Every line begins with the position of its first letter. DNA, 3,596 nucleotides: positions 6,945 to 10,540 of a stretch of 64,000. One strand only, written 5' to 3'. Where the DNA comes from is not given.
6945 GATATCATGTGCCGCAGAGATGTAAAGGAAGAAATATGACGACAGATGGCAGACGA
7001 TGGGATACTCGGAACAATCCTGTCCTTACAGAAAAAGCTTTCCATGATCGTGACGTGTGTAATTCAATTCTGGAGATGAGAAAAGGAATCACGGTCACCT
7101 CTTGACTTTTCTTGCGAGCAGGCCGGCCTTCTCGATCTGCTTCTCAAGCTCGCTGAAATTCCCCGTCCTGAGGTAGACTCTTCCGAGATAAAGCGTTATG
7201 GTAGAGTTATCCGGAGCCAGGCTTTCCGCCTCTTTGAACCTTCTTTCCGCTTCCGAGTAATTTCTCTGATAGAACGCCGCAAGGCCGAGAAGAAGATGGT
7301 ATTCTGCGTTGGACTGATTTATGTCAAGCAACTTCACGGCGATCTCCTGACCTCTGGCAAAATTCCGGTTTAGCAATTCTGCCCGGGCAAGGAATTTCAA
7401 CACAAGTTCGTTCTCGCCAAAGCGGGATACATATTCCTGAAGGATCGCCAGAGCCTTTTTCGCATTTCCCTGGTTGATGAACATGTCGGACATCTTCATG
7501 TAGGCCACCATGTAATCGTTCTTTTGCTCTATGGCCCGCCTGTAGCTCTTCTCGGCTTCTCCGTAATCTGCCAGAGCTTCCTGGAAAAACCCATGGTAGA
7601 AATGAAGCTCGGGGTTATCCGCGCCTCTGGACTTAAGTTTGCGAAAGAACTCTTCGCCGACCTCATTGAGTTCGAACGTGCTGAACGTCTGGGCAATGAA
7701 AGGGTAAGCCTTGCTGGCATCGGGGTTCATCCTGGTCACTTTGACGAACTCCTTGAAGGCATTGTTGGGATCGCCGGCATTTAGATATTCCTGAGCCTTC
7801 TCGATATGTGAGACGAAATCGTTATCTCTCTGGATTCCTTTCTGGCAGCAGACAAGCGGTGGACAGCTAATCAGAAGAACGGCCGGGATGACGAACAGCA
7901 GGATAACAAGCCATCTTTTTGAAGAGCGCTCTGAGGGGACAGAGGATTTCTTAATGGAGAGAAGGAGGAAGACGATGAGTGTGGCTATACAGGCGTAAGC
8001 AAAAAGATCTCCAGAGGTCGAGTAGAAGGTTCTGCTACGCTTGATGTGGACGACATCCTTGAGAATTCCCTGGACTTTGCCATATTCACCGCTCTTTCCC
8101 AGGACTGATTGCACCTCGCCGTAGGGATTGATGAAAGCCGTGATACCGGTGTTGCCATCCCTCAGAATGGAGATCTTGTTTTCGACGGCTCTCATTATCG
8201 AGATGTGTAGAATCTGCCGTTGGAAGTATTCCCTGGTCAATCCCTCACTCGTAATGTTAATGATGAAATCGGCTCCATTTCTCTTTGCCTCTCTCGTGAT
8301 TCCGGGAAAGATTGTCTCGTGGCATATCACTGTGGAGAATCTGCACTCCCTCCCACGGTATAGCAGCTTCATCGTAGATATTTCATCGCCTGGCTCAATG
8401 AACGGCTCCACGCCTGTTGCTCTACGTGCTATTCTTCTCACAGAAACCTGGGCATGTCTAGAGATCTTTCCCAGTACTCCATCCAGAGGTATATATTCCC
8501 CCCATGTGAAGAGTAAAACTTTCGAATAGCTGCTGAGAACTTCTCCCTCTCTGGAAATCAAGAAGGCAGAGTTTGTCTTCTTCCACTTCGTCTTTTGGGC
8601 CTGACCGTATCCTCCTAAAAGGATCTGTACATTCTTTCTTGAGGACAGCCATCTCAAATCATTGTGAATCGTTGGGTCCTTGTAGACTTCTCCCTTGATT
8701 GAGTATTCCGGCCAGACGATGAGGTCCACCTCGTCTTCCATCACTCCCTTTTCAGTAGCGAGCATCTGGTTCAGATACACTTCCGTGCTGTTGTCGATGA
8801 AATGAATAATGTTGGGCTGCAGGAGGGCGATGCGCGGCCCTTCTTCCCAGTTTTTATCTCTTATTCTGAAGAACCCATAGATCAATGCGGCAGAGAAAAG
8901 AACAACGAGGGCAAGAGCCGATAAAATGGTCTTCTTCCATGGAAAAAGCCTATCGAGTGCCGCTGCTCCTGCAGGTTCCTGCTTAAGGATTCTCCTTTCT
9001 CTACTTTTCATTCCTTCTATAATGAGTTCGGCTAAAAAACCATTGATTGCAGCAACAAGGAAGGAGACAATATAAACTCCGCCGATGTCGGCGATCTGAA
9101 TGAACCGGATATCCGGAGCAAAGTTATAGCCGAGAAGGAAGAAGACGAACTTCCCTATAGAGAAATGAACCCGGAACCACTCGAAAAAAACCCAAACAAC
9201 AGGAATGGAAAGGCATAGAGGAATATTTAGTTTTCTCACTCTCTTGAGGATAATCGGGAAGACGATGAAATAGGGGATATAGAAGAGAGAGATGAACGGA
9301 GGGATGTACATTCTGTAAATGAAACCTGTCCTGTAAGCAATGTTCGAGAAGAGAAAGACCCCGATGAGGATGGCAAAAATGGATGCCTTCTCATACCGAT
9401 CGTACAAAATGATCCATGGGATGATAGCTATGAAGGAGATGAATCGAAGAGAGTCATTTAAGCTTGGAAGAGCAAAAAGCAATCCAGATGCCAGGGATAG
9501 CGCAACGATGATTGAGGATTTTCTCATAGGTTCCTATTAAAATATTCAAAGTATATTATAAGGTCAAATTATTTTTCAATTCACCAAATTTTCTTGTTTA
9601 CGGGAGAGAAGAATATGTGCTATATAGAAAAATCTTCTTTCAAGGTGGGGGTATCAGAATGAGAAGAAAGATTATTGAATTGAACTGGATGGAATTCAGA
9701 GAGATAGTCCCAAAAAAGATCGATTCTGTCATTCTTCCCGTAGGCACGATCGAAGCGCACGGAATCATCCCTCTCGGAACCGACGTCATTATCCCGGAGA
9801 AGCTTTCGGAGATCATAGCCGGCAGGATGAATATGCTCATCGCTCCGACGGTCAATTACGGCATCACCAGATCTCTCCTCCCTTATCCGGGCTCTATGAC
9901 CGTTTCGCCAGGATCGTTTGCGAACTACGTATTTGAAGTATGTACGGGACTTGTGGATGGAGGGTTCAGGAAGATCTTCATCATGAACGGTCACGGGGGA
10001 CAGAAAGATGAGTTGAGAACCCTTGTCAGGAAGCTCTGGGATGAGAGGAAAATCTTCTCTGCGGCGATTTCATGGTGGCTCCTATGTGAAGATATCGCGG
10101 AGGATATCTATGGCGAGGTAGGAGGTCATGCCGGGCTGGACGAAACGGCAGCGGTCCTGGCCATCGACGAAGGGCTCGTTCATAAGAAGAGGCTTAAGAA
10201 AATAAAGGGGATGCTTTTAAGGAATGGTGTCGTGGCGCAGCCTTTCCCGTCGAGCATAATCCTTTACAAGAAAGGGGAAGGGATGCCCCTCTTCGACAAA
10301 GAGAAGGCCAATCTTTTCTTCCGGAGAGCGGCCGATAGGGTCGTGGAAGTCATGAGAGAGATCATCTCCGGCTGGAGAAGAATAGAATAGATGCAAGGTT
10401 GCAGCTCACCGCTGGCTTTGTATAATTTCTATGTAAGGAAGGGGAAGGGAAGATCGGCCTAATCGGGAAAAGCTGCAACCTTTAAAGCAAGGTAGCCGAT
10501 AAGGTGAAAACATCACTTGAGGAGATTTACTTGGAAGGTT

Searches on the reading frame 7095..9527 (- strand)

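Call 5: search_protein_families(library=pfam, proteins=[window:7095-9527:-])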
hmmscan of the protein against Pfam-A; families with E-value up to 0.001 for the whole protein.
window:7095-9527:- (810 aa): 11 families
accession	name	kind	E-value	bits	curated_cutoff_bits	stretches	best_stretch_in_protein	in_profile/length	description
PF20154.4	LNT_N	-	9e-19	68.6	27.1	1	14-163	1-158/159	Apolipoprotein N-acyltransferase N-terminal domain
PF00795.27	CN_hydrolase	-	8.4e-17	61.8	23.2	1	232-479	1-237/256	Carbon-nitrogen hydrolase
PF14559.12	TPR_19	-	9e-15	55.2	25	2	752-793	2-43/68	Tetratricopeptide repeat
PF13428.12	TPR_14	-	1.2e-13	50.7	23.5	0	675-716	3-44/44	Tetratricopeptide repeat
PF13432.12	TPR_16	-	3e-13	50.4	32.7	1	745-792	1-48/65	Tetratricopeptide repeat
PF07719.23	TPR_2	-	1.5e-10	40.7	27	1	741-774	1-34/34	Tetratricopeptide repeat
PF13181.12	TPR_8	-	3e-08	33.6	25.7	0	575-603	5-33/34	Tetratricopeptide repeat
PF13414.12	TPR_11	-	1.1e-05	25.4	26.8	0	756-789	9-42/42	TPR repeat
PF00515.34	TPR_1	-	2.1e-05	24.5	27.8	0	741-774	1-34/34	Tetratricopeptide repeat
PF13424.12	TPR_12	-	2.6e-05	24.7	30.1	0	642-700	13-72/77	Tetratricopeptide repeat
PF23914.1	TPR_CcmH_CycH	-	3.1e-05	24.3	42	0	737-794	46-103/158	Cytochrome c-type biogenesis protein H TPR domain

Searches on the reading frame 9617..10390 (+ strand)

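Call 5: search_protein_families(library=pfam, proteins=[window:9617-10390:+])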
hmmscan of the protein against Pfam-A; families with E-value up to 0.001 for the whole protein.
window:9617-10390:+ (257 aa): 1 family
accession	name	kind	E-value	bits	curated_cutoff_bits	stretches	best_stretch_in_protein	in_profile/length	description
PF02633.19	Creatininase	-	1.4e-40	139.7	31.3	1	21-198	2-188/238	Creatinine amidohydrolase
